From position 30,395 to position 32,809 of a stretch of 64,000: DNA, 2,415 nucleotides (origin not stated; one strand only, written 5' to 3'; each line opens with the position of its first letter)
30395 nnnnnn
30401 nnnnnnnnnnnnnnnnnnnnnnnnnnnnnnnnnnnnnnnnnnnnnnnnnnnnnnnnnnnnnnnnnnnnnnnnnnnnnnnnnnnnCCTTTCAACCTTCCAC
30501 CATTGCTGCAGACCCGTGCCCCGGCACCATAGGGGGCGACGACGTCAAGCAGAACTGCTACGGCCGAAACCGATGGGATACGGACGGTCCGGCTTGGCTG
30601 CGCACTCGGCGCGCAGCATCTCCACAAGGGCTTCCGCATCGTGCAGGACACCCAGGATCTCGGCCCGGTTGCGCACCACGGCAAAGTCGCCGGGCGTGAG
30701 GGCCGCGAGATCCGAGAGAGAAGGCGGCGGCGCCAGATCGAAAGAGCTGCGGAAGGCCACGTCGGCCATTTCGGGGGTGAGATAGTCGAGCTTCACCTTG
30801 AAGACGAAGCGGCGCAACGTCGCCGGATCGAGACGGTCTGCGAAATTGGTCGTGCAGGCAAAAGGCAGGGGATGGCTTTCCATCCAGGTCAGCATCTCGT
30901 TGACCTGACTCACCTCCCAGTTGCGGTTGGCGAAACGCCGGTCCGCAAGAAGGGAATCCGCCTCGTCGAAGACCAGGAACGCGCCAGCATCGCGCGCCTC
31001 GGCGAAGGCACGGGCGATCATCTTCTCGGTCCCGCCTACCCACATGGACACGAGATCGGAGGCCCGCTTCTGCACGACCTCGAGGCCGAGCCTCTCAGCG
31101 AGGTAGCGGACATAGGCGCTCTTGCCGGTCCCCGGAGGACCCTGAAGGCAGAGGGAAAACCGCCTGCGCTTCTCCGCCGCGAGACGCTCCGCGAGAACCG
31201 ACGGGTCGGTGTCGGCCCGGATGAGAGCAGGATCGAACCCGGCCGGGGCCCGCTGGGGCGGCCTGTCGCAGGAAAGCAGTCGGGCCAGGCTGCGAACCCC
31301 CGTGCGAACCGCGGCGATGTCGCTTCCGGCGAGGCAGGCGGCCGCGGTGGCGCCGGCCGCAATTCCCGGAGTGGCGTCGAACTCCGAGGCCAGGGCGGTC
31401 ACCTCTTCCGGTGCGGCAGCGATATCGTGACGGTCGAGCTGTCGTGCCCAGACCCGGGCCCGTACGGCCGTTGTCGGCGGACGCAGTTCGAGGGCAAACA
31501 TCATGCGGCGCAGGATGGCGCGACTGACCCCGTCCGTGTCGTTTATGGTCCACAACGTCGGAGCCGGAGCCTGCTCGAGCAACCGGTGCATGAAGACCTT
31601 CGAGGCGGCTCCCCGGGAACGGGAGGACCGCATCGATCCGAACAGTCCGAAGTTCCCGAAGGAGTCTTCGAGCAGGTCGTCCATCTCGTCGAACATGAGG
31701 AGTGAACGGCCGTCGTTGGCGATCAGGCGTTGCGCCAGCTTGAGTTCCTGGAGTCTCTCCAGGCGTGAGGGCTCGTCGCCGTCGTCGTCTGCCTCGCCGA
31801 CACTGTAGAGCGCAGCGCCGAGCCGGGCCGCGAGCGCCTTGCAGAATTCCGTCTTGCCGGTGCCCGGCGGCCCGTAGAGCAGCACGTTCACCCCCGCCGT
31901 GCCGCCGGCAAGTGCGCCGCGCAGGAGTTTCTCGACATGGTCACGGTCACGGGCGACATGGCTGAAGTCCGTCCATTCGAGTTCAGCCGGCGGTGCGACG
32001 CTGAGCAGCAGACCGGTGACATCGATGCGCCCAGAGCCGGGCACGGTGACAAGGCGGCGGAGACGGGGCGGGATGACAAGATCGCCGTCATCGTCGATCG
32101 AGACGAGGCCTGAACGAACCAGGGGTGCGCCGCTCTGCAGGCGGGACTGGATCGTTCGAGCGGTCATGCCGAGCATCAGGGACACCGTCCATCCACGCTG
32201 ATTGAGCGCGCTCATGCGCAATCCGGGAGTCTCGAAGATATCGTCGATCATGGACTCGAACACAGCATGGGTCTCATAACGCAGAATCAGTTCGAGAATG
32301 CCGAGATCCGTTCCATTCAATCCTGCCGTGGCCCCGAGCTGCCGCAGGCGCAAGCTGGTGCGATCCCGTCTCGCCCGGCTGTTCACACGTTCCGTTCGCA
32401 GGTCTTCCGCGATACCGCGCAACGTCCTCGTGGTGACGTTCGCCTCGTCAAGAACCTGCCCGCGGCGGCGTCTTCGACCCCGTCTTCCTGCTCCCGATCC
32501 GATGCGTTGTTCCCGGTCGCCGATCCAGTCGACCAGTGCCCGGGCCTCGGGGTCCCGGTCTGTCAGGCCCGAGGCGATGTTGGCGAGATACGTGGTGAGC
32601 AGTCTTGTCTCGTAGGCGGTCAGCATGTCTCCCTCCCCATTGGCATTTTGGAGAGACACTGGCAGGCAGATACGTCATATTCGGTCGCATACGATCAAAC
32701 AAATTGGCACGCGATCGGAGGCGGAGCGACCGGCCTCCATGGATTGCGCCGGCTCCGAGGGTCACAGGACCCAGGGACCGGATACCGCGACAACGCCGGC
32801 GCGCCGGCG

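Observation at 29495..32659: WYL-domain regulator co-transcribed downstream of a tandem two-ring-type AAA+ ATPase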

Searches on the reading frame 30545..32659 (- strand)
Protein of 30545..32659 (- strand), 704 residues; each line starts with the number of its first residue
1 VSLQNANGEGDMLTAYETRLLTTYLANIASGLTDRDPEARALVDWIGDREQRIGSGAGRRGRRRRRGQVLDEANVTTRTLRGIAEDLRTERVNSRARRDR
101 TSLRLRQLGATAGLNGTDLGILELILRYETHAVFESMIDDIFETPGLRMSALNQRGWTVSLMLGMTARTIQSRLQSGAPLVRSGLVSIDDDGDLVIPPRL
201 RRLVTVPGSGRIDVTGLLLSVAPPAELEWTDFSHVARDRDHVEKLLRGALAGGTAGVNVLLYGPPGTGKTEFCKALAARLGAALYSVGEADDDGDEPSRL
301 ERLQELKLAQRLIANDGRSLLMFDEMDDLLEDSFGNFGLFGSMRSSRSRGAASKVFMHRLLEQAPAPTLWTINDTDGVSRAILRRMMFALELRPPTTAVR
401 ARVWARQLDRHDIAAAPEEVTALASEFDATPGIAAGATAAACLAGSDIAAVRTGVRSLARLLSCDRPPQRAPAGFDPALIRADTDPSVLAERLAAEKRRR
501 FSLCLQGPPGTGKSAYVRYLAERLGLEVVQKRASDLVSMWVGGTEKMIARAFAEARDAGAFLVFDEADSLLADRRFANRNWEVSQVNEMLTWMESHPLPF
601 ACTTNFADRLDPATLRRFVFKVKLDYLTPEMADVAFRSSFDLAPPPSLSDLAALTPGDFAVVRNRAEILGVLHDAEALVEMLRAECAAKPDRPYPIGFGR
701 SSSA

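Call 6: search_protein_families(library=pfam, proteins=[window:30545-32659:-], max_evalue=0.01)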
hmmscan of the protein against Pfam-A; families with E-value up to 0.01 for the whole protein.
window:30545-32659:- (704 aa): 36 families (the best 25 are shown)
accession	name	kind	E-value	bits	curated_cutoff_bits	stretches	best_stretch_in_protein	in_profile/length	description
PF00004.35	AAA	-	2.5e-33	115.8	21.2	2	503-625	1-130/131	ATPase family associated with various cellular activities (AAA)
PF07728.20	AAA_5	-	4.3e-12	46.7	22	2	503-618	2-139/139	AAA domain (dynein-related subfamily)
PF13191.12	AAA_16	-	8.7e-10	39.8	32.6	2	239-283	9-51/167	AAA ATPase domain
PF13401.12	AAA_22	-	1.3e-09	38.9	27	0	259-281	8-30/130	AAA domain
PF13238.12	AAA_18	-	4.4e-09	37.3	29.4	1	259-287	1-31/128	AAA domain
PF13521.12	AAA_28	-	6.2e-09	36.7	27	1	504-549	3-48/164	AAA domain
PF00910.28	RNA_helicase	-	1.1e-07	32.7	21.5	0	259-284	1-26/105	RNA helicase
PF20030.5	bpMoxR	-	1.2e-07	31.5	27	1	238-285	16-60/205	MoxR domain in the MoxR-vWA-beta-propeller ternary systems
PF13207.12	AAA_17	-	1.5e-07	32.2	27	1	262-289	1-28/136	AAA domain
PF02367.23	TsaE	-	3.3e-07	30.7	26.6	0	254-282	19-47/128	Threonylcarbamoyl adenosine biosynthesis protein TsaE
PF13671.12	AAA_33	-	4.6e-07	30.7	27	0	505-557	4-53/143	AAA domain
PF12774.13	AAA_6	-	5.4e-07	29.4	25.2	0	261-285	37-61/327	Hydrolytic ATP binding site of dynein motor region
PF25199.1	nSTAND_NTPase5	-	1.6e-06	28.4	34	1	236-332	19-111/145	Novel STAND NTPase 5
PF05673.19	DUF815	-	3.1e-06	27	23.8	1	216-283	14-80/249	Protein of unknown function (DUF815)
PF13086.12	AAA_11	-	8.9e-06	26.1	27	0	502-524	19-41/257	AAA domain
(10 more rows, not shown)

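Call 7: search_protein_families(library=padloc, proteins=[window:30545-32659:-], max_evalue=0.01)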
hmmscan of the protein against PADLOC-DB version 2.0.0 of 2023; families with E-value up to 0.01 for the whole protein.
window:30545-32659:- (704 aa): 13 families
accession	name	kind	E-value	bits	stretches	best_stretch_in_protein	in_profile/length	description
PDLC02196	IetA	-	5.8e-25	86.5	2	501-626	123-251/374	-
PDLC04232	IetA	-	9.9e-23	79.1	2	500-632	116-251/330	-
PDLC02195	IetA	-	8.1e-20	69.5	2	501-625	138-265/395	-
PDLC04231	IetA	-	1.1e-17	62.8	1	497-635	114-253/262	-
PDLC00915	TRIP13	-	6.6e-08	30.3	2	259-284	66-91/302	TRIP13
PDLC04140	mad8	-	7.7e-08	30.2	1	251-283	22-54/314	mads_8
PDLC03920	MkoA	-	3.6e-06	23.5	0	259-279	634-654/1112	-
PDLC03921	MkoA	-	4.5e-06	22.6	1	260-277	1046-1063/1607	-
PDLC00914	TRIP13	-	1.4e-05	22.7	0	504-618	75-209/302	TRIP13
PDLC01515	Csx3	-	0.00019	19.1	0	257-284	7-34/183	"CAS-I,CAS-III; associated"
PDLC03838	DolB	-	0.00062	17.1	0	258-282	168-192/375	-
PDLC05009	PDC-S37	-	0.0021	13.9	0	499-514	307-322/1550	-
PDLC03924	MkoC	-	0.0057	12.7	0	263-278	273-288/1136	-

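Call 8: search_protein_families(library=ncbifam, proteins=[window:30545-32659:-], max_evalue=0.01)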
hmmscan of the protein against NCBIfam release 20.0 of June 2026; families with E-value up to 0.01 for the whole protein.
window:30545-32659:- (704 aa): 54 families (the best 25 are shown)
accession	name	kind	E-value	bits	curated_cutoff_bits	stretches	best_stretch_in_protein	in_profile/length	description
NF042959.1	IteA_antiphage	equivalog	7.7e-26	91.1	510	2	501-627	126-255/367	anti-phage ATPase IteA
TIGR01243.1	CDC48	subfamily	7.6e-18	64.2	802.65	2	504-618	491-611/733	CDC48 family AAA ATPase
NF003229.0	PRK04195.1-5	equivalog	6.6e-14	51.4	280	2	259-393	47-163/413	replication factor C large subunit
NF003069.1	PRK03992.1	subfamily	4.6e-13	49.1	500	2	504-616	169-289/379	proteasome-activating nucleotidase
TIGR01242.2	TIGR01242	subfamily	1.5e-12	47.2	500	2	504-618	152-274/362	proteasome-activating nucleotidase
NF041006.2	cell_div_CdvC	equivalog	2.9e-11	42.9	650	1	504-620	138-266/370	cell division protein CdvC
NF047748.1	PrtsmActNtasePan1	equivalog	1e-10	41.3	750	2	503-621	185-311/405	proteasome-activating nucleotidase Pan1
NF047747.1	PrtsmActNtasePan2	equivalog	2.5e-10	40.2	700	2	504-616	189-309/397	proteasome-activating nucleotidase Pan2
TIGR03922.1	T7SS_EccA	equivalog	4.6e-10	38.7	466.65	1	503-596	315-413/557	type VII secretion AAA-ATPase EccA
TIGR01241.2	FtsH_fam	equivalog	4.8e-10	38.8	600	2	505-618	200-323/598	ATP-dependent zinc metalloprotease FtsH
TIGR03689.1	pup_AAA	equivalog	2.8e-08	32.9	504.75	1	258-286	218-246/512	proteasome ATPase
NF008004.0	PRK10733.1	equivalog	3.1e-08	32.1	1008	1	504-620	189-313/644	ATP-dependent zinc metalloprotease FtsH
NF003226.0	PRK04195.1-1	equivalog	1.4e-07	30.8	588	1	240-288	24-72/405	replication factor C large subunit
TIGR02928.1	TIGR02928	subfamily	2.1e-07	30.2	181.3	1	241-283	26-67/366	orc1/cdc6 family replication initiation protein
NF038214.1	IS21_help_AAA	equivalog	3.9e-06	26.7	200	1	226-286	61-120/232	IS21-like element helper ATPase IstB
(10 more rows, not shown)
